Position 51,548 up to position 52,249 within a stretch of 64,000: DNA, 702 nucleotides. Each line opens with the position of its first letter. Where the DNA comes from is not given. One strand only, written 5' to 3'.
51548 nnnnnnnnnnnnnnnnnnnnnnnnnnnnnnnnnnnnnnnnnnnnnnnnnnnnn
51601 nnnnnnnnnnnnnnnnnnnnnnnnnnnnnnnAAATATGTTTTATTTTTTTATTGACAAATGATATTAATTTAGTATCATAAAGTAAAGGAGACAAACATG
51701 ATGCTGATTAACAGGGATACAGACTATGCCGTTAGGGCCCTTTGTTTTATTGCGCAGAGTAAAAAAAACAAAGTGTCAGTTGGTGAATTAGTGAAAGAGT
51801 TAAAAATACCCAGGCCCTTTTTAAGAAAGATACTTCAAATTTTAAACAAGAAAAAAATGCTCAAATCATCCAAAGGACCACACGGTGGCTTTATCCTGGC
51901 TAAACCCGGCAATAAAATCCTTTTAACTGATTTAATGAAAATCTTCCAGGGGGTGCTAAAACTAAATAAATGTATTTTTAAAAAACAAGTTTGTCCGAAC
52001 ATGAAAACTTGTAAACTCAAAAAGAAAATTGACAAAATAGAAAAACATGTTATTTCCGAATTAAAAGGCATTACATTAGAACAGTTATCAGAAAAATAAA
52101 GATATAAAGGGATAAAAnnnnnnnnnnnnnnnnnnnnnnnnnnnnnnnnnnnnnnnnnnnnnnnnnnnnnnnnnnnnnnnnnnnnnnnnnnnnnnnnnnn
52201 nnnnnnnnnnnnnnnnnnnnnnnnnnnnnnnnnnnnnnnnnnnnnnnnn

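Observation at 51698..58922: Compact oxidative-stress island headed by an Fe-S Rrf2 regulator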

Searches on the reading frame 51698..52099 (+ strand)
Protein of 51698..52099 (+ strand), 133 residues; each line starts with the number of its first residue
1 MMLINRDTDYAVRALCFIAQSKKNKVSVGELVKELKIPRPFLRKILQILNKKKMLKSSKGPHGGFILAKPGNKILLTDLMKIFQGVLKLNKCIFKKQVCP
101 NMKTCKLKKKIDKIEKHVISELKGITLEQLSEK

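Call 3: search_protein_families(library=pfam, proteins=[window:51698-52099:+], max_evalue=0.01)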
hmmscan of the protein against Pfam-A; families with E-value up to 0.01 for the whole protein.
window:51698-52099:+ (133 aa): 3 families
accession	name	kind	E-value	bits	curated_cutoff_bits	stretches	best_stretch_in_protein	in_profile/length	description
PF02082.26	Rrf2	-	5.1e-28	98.3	30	1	4-132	1-131/132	Iron-dependent Transcriptional regulator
PF12802.13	MarR_2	-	0.00064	20.3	27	1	12-58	8-53/61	MarR family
PF03444.21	HrcA_DNA-bdg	-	0.003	17.6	21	1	13-66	11-64/79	Winged helix-turn-helix transcription repressor, HrcA DNA-binding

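Call 11: find_encoding_contigs(protein=window:51698-52099:+, flank=10000, max_places=6)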
Protein window:51698-52099:+ (133 aa): 19 contigs read that carry it; 6 places shown.
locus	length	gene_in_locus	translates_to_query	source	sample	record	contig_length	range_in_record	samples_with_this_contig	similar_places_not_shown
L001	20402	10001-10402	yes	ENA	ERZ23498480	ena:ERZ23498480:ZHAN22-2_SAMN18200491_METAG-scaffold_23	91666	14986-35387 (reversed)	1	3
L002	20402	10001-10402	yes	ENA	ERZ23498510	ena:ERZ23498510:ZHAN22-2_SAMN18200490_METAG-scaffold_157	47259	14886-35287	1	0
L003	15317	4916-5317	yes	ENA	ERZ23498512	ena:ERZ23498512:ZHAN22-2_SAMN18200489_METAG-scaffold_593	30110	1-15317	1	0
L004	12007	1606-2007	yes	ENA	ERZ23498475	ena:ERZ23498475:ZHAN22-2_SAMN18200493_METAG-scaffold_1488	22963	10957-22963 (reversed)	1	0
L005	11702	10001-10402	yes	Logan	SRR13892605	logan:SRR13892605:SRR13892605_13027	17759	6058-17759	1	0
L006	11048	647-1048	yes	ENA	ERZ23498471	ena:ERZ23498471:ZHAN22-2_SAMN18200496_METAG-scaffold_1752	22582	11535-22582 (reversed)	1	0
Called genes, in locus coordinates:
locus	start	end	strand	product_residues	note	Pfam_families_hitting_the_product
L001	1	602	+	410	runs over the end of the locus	PF16930:Porin_5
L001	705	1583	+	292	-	PF12849:PBP_like_2, PF13531:SBP_bac_11 (weak), PF12727:PBP_like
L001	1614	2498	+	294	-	PF00528:BPD_transp_1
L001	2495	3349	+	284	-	PF00528:BPD_transp_1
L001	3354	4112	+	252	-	PF02463:SMC_N, PF13175:AAA_15 (weak), PF00005:ABC_tran, PF13304:AAA_21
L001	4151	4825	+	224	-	PF01895:PhoU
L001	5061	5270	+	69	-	-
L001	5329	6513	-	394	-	PF00149:Metallophos, PF12850:Metallophos_2 (weak)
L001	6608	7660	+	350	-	PF01008:IF-2B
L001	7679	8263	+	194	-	PF00596:Aldolase_II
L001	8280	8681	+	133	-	PF02579:Nitro_FeMo-Co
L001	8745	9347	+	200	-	PF01209:Ubie_methyltran (weak), PF13489:Methyltransf_23, PF02353:CMAS, PF06325:PrmA (weak), PF13649:Methyltransf_25, PF13847:Methyltransf_31, PF08241:Methyltransf_11, PF08242:Methyltransf_12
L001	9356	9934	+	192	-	PF02525:Flavodoxin_2, PF03358:FMN_red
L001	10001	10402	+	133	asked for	PF02082:Rrf2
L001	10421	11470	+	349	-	PF00389:2-Hacid_dh, PF02826:2-Hacid_dh_C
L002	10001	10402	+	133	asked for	PF02082:Rrf2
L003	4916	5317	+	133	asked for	PF02082:Rrf2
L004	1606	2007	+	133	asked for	PF02082:Rrf2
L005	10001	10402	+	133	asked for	PF02082:Rrf2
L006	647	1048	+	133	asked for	PF02082:Rrf2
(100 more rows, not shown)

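Call 12: search_protein_families(library=ncbifam, proteins=[window:51698-52099:+], max_evalue=0.001)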
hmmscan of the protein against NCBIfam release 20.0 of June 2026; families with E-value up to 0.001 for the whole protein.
window:51698-52099:+ (133 aa): 8 families
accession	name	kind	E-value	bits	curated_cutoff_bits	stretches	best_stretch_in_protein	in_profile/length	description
TIGR00738.1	rrf2_super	superfamily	2.1e-28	98.9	73.3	1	2-130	1-130/132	Rrf2 family transcriptional regulator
TIGR02944.1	suf_reg_Xantho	equivalog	5.1e-19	69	110.65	1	1-129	1-129/130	SUF system Fe-S cluster assembly regulator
NF008886.0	PRK11920.1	equivalog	1.2e-17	64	193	1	2-130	1-130/153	iron-responsive transcriptional regulator RirA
TIGR02010.1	IscR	equivalog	1.5e-14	54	207.55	1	7-131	6-130/135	Fe-S cluster assembly transcriptional regulator IscR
NF008240.0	PRK11014.1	equivalog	3.7e-14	53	182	1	7-132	6-129/141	nitric oxide-sensing transcriptional repressor NsrR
NF041852.1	trans_reg_HypR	equivalog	1.8e-10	41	180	1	7-118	4-112/139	redox-sensitive transcriptional regulator HypR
NF008110.0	PRK10857.1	equivalog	1.6e-07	31.3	275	1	7-131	6-130/164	Fe-S cluster assembly transcriptional regulator IscR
NF047409.1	Cys_reg_CymR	equivalog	2.2e-07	31.1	195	1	14-119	13-115/139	cysteine metabolism transcriptional regulator CymR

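Call 13: find_homologous_proteins(query=window:51698-52099:+, max_evalue=0.00001)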
Query window:51698-52099:+ (133 aa): 1686 proteins with E <= 0.00001 among 1738 candidates; the best 120 are listed.
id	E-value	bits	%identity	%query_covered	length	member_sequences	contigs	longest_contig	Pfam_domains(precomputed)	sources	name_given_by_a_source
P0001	9.2e-77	273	100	99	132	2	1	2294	PF02082.27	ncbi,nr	ncbi:Rrf2 family transcriptional regulator [bacterium]|nr:Rrf2 family transcriptional regulator [bac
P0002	6.8e-61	222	83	100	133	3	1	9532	PF02082.27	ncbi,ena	-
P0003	1.7e-60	220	83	100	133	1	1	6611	PF02082.27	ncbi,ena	-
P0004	7.8e-59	215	82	98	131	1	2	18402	PF02082.27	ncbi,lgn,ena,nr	ncbi:Rrf2 family transcriptional regulator [bacterium]|nr:Rrf2 family transcriptional regulator [bac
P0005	1.5e-53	198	77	100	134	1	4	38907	PF02082.27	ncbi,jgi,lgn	jgi:Rrf2 family protein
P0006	5.9e-52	193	71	100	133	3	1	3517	PF02082.27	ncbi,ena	-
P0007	1.7e-50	188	73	98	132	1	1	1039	PF02082.27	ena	-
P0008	2.8e-50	187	68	98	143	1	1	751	PF02082.27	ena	-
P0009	3.7e-50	187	68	100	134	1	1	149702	PF02082.27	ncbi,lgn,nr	ncbi:MAG: Rrf2 family transcriptional regulator [Candidatus Omnitrophica bacterium]|nr:Rrf2 family t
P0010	5.9e-50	186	70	98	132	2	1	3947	PF02082.27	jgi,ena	-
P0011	6.1e-50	186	68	98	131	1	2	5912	PF02082.27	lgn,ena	-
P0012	6.5e-50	186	68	98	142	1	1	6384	PF02082.27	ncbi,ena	-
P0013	1.0e-49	185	68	98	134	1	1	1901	PF02082.27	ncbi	-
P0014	1.1e-49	185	66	98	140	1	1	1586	PF02082.27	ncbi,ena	-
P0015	2.3e-49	184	67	98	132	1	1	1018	PF02082.27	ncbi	-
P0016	2.3e-49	184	68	98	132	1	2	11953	PF02082.27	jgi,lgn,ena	-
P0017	3.0e-49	184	69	98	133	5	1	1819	PF02082.27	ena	-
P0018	3.3e-49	184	70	95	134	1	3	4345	PF02082.27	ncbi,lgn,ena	-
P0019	4.5e-49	183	68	98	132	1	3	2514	PF02082.27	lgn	-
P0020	5.6e-49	183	68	98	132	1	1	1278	PF02082.27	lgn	-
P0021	5.8e-49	183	67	98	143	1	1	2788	PF02082.27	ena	-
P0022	5.8e-49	183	69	98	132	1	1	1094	PF02082.27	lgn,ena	-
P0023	7.1e-49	183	68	98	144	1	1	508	PF02082.27,PF12802.14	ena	-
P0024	7.6e-49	183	65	96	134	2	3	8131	PF02082.27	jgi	-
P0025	8.9e-49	182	70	98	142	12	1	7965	PF02082.27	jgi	-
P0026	9.8e-49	182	68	98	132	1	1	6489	PF02082.27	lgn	-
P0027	1.3e-48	182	68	98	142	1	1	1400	PF02082.27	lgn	-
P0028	1.7e-48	182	68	98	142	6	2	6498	PF02082.27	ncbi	ncbi:MAG: Rrf2 family transcriptional regulator [bacterium]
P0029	1.9e-48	181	67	98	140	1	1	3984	PF02082.27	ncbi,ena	-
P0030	1.9e-48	181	65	98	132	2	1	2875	PF02082.27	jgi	jgi:Rrf2 family protein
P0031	1.9e-48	181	65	100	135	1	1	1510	PF02082.27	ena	-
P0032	2.1e-48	181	68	98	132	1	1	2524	PF02082.27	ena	-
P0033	2.1e-48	181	66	98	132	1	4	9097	PF02082.27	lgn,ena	-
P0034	2.5e-48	181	67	98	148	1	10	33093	PF02082.27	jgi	jgi:Rrf2 family protein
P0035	2.7e-48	181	66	100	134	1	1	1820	PF02082.27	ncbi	-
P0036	3.0e-48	181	68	98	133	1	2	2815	PF02082.27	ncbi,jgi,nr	ncbi:MAG: Rrf2 family transcriptional regulator [Candidatus Omnitrophica bacterium]|nr:Rrf2 family t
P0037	3.2e-48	181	64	100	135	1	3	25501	PF02082.27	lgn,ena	-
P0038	3.6e-48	180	69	98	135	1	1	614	PF02082.27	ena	-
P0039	3.6e-48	180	68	98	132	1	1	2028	PF02082.27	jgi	-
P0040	4.5e-48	180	65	98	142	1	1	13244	PF02082.27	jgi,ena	-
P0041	4.6e-48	180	68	98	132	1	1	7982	PF02082.27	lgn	-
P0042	4.9e-48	180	69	98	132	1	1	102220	PF02082.27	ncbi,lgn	-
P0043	5.2e-48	180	66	98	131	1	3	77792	PF02082.27,PF12802.14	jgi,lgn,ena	-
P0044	5.2e-48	180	68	100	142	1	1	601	PF02082.27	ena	-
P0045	5.4e-48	180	66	98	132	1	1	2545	PF02082.27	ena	-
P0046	5.7e-48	180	66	100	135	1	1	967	PF02082.27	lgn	-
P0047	6.0e-48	180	67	99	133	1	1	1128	PF02082.27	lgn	-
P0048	7.1e-48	180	66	98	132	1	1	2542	PF02082.27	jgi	-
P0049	7.2e-48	180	69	98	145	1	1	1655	PF02082.27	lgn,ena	-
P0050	9.6e-48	179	66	98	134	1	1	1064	PF02082.27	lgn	-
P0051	1.0e-47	179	68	100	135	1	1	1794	PF02082.27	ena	-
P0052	1.0e-47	179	66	100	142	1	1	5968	PF02082.27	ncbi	-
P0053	1.1e-47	179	64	100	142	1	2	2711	PF02082.27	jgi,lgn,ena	-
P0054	1.1e-47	179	64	99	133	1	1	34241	PF02082.27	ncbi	ncbi:RrF2 family transcriptional regulator [Candidatus Omnitrophota bacterium]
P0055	1.2e-47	179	66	98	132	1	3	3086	PF02082.27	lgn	-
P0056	1.3e-47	179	65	98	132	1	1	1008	PF02082.27,PF12802.14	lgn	-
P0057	1.4e-47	179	68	98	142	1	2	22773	PF02082.27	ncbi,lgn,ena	-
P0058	1.5e-47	178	66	96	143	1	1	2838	PF02082.27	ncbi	-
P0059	1.7e-47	178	68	98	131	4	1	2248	PF02082.27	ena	-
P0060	1.7e-47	178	68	98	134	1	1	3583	PF02082.27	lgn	-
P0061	1.7e-47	178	67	96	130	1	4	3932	PF02082.27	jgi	jgi:Rrf2 family protein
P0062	1.8e-47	178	66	100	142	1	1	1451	PF02082.27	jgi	-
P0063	1.8e-47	178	66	98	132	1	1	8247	PF02082.27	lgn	-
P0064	1.9e-47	178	68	98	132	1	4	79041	PF02082.27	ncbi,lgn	-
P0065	2.1e-47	178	67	100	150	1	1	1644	PF02082.27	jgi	-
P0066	2.2e-47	178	66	98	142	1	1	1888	PF02082.27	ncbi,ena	-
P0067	2.5e-47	178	67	98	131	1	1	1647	PF02082.27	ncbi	-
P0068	2.8e-47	178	66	99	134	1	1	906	PF02082.27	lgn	-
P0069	3.0e-47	178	65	98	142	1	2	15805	PF02082.27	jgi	-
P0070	3.1e-47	177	66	98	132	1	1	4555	PF02082.27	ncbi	ncbi:MAG: Rrf2 family transcriptional regulator [Candidatus Omnitrophota bacterium]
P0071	3.2e-47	177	69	98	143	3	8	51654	PF02082.27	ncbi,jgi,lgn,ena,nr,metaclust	ncbi:MAG: Rrf2 family transcriptional regulator [Candidatus Omnitrophica bacterium CG23_combo_of_CG0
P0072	3.2e-47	177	66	98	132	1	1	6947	PF02082.27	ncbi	ncbi:MAG: Rrf2 family transcriptional regulator [Candidatus Omnitrophota bacterium]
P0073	3.3e-47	177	66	100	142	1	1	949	PF02082.27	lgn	-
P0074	3.5e-47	177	63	98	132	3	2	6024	PF02082.27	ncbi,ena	-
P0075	3.6e-47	177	67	98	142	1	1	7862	PF02082.27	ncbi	-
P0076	3.8e-47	177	68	98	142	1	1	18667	PF02082.27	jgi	-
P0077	3.9e-47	177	67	100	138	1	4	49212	PF02082.27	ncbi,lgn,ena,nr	ncbi:MAG: Rrf2 family transcriptional regulator [Candidatus Omnitrophica bacterium]|nr:Rrf2 family t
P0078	4.0e-47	177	67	100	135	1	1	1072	PF02082.27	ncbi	-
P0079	4.1e-47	177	67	98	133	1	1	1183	PF02082.27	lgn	-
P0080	4.6e-47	177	68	98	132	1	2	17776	PF02082.27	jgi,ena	jgi:Rrf2 family protein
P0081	5.2e-47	177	68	98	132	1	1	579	PF02082.27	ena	-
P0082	6.5e-47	176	68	98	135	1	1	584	PF02082.27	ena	-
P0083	6.8e-47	176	65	98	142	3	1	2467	PF02082.27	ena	-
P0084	6.8e-47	176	67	98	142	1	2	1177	PF02082.27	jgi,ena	-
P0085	7.1e-47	176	65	100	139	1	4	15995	PF02082.27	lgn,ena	-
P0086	7.2e-47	176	65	100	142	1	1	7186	PF02082.27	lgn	-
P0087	7.5e-47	176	65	98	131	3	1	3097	PF02082.27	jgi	jgi:Rrf2 family protein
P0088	8.3e-47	176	67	98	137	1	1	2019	PF02082.27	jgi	jgi:Rrf2 family protein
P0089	8.3e-47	176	67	100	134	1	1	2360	PF02082.27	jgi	jgi:Rrf2 family protein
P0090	8.4e-47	176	64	98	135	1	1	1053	PF02082.27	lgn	-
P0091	8.5e-47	176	66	98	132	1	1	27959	PF02082.27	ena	-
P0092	8.8e-47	176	69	98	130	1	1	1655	PF02082.27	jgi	-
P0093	9.0e-47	176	65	98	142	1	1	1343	PF02082.27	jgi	-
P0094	9.5e-47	176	68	100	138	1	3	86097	PF02082.27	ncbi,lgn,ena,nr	ncbi:MAG: Rrf2 family transcriptional regulator [Candidatus Omnitrophica bacterium]|nr:Rrf2 family t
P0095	9.8e-47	176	65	98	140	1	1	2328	PF02082.27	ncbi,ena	-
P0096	9.8e-47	176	62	98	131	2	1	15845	PF02082.27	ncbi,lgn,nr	ncbi:MAG: Rrf2 family transcriptional regulator [Candidatus Omnitrophota bacterium]|nr:Rrf2 family t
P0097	1.1e-46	176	66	98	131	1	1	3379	PF02082.27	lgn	-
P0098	1.1e-46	176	67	98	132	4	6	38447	PF02082.27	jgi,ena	-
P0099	1.2e-46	176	66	99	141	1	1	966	PF02082.27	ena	-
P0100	1.2e-46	176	67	100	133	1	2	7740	PF02082.27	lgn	-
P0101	1.3e-46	175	65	98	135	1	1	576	PF02082.27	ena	-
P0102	1.3e-46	175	67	98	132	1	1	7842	PF02082.27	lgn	-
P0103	1.3e-46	175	65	99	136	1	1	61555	PF02082.27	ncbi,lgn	-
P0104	1.4e-46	175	65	98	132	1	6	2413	PF02082.27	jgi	jgi:Rrf2 family protein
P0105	1.5e-46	175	66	96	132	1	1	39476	PF02082.27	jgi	-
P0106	1.5e-46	175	64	99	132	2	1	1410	PF02082.27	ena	-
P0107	1.7e-46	175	68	98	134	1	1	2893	PF02082.27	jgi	jgi:Rrf2 family protein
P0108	1.8e-46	175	68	98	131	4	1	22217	PF02082.27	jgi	jgi:Rrf2 family protein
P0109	1.8e-46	175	64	98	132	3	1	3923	PF02082.27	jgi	jgi:Rrf2 family protein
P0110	1.9e-46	175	65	100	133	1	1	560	PF02082.27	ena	-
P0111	2.1e-46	175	64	99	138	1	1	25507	PF02082.27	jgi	jgi:Rrf2 family protein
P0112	2.2e-46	175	67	99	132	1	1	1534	PF02082.27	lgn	-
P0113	2.5e-46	175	64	100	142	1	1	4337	PF02082.27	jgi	-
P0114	2.6e-46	174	65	98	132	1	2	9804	PF02082.27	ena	-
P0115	2.6e-46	174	65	98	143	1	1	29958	PF02082.27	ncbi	-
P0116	2.7e-46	174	65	98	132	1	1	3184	PF02082.27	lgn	-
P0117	2.7e-46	174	67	98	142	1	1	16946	PF02082.27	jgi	-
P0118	2.8e-46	174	67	98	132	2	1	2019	PF02082.27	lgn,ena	-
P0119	3.4e-46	174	67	100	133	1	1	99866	PF02082.27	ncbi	-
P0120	3.4e-46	174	61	98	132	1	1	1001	PF02082.27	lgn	-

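Call 15: find_encoding_contigs(protein=P0005, flank=9000, max_places=1)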
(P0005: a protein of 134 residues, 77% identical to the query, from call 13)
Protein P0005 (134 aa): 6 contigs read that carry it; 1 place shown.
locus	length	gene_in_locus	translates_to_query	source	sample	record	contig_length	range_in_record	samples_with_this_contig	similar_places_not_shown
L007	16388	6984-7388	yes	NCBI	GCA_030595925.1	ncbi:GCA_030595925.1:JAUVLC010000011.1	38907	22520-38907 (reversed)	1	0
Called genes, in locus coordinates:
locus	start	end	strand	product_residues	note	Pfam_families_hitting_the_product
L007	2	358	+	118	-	?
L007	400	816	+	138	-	PF01029:NusB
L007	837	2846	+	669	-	PF22745:Nlig-Ia, PF01653:DNA_ligase_aden, PF03120:OB_DNA_ligase, PF03119:DNA_ligase_ZBD (weak), PF12826:HHH_2, PF00533:BRCT, PF12738:PTCB-BRCT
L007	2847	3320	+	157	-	PF01927:Mut7-C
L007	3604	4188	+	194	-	-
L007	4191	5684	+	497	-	PF01694:Rhomboid, PF13174:TPR_6 (faint)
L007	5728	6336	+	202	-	PF13489:Methyltransf_23, PF01209:Ubie_methyltran, PF02353:CMAS, PF08241:Methyltransf_11, PF08242:Methyltransf_12, PF13649:Methyltransf_25, PF13847:Methyltransf_31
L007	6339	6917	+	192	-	PF02525:Flavodoxin_2, PF03358:FMN_red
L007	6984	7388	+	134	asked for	PF02082:Rrf2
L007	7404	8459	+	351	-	PF00389:2-Hacid_dh, PF02826:2-Hacid_dh_C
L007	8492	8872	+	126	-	PF06397:Desulfoferrod_N, PF01880:Desulfoferrodox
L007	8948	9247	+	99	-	PF13597:NRDD (weak)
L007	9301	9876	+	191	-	PF00210:Ferritin, PF02915:Rubrerythrin, PF21349:RUBY_RBDX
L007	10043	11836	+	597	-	PF13510:Fer2_4, PF10588:NADH-G_4Fe-4S_3, PF12838:Fer4_7, PF00037:Fer4 (faint), PF14697:Fer4_21 (weak), PF22117:Fer4_Nqo3 (faint), PF02906:Fe_hyd_lg_C, PF02256:Fe_hyd_SSU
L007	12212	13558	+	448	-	PF01134:GIDA (faint), PF01266:DAO (faint), PF03486:HI0933_like (faint), PF07992:Pyr_redox_2, PF13738:Pyr_redox_3, PF00070:Pyr_redox, PF02852:Pyr_redox_dim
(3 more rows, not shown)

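Call 16: find_encoding_contigs(protein=P0009, flank=9000, max_places=1)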
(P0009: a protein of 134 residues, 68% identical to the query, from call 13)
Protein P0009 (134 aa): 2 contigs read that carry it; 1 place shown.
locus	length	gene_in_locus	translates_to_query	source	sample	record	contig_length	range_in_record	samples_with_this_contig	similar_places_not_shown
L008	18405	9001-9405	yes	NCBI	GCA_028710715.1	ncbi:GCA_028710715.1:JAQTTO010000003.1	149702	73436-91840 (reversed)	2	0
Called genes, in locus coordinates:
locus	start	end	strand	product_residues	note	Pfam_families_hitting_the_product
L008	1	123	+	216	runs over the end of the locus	PF03783:CsgG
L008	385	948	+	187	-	-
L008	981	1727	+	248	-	PF02535:Zip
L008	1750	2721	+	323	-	PF02568:ThiI (faint), PF03054:tRNA_Me_trans (faint), PF18297:NFACT-R_2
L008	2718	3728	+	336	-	PF04055:Radical_SAM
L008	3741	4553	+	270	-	PF02535:Zip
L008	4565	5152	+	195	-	PF00857:Isochorismatase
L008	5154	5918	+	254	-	PF01946:Thi4, PF00890:FAD_binding_2 (weak), PF01266:DAO (weak), PF03486:HI0933_like (weak), PF07992:Pyr_redox_2 (weak), PF12831:FAD_oxidored, PF13450:NAD_binding_8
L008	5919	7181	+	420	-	PF02040:ArsB, PF03600:CitMHS, PF06808:DctM (weak), PF03600:CitMHS (weak)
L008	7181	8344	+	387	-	PF04945:YHS, PF03773:ArsP_1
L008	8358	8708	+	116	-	-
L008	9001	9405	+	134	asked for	PF02082:Rrf2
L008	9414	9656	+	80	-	-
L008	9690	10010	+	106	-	-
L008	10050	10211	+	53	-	PF00301:Rubredoxin, PF21349:RUBY_RBDX (faint)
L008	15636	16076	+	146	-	PF02082:Rrf2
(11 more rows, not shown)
